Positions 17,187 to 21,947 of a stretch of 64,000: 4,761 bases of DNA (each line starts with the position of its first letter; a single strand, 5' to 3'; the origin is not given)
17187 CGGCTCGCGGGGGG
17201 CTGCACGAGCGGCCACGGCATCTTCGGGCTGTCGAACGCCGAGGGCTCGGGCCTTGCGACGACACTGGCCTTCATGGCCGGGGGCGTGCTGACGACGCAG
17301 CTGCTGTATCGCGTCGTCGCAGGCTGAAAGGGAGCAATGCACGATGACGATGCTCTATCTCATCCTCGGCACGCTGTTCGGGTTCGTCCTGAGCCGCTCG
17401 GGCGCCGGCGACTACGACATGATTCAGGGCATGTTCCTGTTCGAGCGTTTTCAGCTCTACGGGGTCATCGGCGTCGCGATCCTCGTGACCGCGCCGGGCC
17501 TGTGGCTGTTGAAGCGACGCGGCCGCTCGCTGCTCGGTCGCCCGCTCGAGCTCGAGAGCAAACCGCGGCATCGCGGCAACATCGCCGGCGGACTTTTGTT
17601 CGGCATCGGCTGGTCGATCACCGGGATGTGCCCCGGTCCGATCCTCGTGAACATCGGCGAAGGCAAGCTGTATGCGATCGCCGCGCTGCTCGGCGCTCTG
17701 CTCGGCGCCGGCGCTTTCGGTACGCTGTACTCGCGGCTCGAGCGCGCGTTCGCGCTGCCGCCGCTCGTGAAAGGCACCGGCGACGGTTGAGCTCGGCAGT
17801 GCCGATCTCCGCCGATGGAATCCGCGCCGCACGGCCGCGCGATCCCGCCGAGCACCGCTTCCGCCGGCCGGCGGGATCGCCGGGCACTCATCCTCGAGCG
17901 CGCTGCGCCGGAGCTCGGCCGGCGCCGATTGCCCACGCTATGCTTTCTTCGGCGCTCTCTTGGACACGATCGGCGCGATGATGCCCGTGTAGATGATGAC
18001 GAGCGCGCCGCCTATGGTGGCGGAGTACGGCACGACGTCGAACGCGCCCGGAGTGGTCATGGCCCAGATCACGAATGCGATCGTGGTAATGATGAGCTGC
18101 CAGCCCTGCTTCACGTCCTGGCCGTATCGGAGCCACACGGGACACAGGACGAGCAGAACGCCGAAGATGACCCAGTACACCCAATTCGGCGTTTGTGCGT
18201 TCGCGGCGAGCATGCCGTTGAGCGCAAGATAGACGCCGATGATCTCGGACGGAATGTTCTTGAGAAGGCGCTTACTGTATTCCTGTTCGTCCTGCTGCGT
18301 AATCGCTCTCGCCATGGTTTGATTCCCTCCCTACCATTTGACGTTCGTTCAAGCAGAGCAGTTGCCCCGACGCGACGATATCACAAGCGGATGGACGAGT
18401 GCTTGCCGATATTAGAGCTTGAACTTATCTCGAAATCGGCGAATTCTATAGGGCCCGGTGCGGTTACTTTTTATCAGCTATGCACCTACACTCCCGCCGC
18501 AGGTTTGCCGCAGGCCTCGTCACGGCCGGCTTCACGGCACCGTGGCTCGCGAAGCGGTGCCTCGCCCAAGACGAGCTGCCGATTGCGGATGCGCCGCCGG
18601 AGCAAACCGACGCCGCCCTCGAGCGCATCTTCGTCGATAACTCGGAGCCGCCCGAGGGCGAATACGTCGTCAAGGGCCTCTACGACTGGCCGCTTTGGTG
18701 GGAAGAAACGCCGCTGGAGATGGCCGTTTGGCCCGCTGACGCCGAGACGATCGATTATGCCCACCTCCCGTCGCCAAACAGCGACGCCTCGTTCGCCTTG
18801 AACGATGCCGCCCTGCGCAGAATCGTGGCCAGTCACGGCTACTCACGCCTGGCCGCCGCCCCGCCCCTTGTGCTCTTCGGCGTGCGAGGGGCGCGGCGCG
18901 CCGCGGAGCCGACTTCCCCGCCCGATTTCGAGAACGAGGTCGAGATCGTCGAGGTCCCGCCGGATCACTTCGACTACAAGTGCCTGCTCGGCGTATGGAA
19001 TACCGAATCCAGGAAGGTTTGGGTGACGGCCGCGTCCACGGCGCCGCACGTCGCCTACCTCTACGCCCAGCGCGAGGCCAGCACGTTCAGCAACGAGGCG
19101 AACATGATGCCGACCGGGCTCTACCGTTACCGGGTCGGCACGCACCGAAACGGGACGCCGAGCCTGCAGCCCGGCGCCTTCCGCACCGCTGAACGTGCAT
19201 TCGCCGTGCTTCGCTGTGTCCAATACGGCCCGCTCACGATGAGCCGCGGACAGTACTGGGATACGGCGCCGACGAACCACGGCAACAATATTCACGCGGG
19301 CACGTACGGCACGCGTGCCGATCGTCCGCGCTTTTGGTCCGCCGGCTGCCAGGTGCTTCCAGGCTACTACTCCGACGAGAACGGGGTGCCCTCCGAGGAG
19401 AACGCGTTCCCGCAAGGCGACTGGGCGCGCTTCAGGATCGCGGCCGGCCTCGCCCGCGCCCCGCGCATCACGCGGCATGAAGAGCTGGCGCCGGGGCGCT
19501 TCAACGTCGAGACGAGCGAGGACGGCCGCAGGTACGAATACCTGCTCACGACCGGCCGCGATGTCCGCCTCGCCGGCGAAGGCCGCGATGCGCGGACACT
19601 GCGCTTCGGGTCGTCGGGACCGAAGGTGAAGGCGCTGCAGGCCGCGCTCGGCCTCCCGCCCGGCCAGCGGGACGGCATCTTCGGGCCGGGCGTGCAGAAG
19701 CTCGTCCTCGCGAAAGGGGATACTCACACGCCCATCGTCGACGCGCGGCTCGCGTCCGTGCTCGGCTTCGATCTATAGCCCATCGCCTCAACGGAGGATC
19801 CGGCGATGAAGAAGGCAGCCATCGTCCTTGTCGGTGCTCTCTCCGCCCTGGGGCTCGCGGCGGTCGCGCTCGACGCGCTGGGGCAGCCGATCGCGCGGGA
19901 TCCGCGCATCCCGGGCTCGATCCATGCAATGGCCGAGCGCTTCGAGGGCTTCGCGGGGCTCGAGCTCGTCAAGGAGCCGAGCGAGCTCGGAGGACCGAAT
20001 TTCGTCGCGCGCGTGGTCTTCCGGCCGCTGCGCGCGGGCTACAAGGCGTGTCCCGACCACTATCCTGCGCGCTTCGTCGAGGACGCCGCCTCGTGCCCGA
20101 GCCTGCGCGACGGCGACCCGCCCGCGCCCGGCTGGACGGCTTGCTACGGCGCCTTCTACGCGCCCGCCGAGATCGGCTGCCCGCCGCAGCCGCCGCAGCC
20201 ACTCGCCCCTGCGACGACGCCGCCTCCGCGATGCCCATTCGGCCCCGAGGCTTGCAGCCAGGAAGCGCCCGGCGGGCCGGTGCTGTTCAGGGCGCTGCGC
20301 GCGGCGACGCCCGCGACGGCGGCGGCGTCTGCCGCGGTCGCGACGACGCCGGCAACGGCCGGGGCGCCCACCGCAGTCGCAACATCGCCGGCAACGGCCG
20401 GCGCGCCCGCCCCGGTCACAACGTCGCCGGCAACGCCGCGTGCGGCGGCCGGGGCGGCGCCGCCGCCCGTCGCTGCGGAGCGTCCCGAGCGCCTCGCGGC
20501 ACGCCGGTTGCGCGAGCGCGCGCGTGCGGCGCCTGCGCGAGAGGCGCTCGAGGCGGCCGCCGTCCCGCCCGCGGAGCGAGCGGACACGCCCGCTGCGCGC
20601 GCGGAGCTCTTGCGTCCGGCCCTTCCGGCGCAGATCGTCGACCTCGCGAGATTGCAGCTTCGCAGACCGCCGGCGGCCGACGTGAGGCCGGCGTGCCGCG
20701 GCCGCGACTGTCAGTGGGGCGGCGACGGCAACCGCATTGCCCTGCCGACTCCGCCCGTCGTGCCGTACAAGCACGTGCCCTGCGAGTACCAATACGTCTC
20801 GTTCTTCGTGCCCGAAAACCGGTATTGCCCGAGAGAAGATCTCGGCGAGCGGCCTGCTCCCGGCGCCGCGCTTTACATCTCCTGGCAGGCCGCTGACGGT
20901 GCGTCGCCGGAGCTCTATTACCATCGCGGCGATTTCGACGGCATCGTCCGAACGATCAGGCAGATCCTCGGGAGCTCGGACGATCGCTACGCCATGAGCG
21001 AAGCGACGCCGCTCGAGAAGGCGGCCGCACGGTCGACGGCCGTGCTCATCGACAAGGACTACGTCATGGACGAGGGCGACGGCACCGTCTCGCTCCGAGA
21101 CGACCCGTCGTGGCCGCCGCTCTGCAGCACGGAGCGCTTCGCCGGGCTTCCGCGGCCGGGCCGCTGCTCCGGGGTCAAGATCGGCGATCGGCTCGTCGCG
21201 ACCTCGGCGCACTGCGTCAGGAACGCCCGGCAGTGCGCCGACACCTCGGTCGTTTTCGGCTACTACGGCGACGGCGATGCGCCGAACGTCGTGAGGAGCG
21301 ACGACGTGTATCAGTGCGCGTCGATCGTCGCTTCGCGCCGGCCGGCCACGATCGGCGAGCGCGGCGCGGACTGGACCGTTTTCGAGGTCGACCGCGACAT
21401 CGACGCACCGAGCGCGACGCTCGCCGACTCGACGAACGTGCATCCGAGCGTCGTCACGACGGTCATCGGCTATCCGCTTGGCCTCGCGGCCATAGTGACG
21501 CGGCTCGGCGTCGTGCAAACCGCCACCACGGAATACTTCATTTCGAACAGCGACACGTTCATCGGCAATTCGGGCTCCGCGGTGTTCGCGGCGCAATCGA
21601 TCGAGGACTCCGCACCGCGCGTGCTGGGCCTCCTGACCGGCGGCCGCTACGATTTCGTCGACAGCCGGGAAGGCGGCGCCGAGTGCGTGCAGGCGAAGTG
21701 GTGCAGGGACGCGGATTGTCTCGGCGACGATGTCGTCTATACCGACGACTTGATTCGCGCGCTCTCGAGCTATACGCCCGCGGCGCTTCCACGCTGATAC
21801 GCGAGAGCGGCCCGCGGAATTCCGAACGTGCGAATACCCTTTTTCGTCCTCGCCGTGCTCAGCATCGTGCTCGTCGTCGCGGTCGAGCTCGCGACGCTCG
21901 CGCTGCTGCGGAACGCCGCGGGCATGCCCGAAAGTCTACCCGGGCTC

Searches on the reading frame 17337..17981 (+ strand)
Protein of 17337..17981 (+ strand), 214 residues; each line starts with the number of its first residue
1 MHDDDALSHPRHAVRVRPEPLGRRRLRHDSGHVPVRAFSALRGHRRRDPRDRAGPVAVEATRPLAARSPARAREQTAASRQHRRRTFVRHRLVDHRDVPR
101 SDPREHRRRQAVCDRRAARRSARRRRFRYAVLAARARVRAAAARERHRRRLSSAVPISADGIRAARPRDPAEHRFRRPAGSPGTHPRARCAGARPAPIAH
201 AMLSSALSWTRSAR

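Call 10: search_protein_families(library=pfam, proteins=[window:17337-17981:+], max_evalue=0.1)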
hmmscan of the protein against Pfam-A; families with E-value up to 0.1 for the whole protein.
window:17337-17981:+ (214 aa): 1 family
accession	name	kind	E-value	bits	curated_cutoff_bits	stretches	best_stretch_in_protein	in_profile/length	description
PF02921.19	UCR_TM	-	0.036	14.8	23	1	95-145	1-52/66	Ubiquinol cytochrome reductase transmembrane region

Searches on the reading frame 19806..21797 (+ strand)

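Call 5: search_protein_families(library=pfam, proteins=[window:19806-21797:+], max_evalue=1)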
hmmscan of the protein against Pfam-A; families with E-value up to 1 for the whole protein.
window:19806-21797:+ (663 aa): 3 families
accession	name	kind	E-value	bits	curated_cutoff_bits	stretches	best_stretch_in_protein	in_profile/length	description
PF13365.12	Trypsin_2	-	9.8e-11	43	27.6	1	454-597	1-138/144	Trypsin-like peptidase domain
PF00089.32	Trypsin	-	0.0032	17.8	20.6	1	453-531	26-97/220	Trypsin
PF10459.15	Peptidase_S46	-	0.24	10.5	22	1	577-597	623-643/698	Peptidase S46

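Call 95: search_protein_families(library=padloc, proteins=[window:19806-21797:+], max_evalue=0.001)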
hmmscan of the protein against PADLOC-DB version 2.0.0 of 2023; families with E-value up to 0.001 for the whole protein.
window:19806-21797:+ (663 aa): 0 families
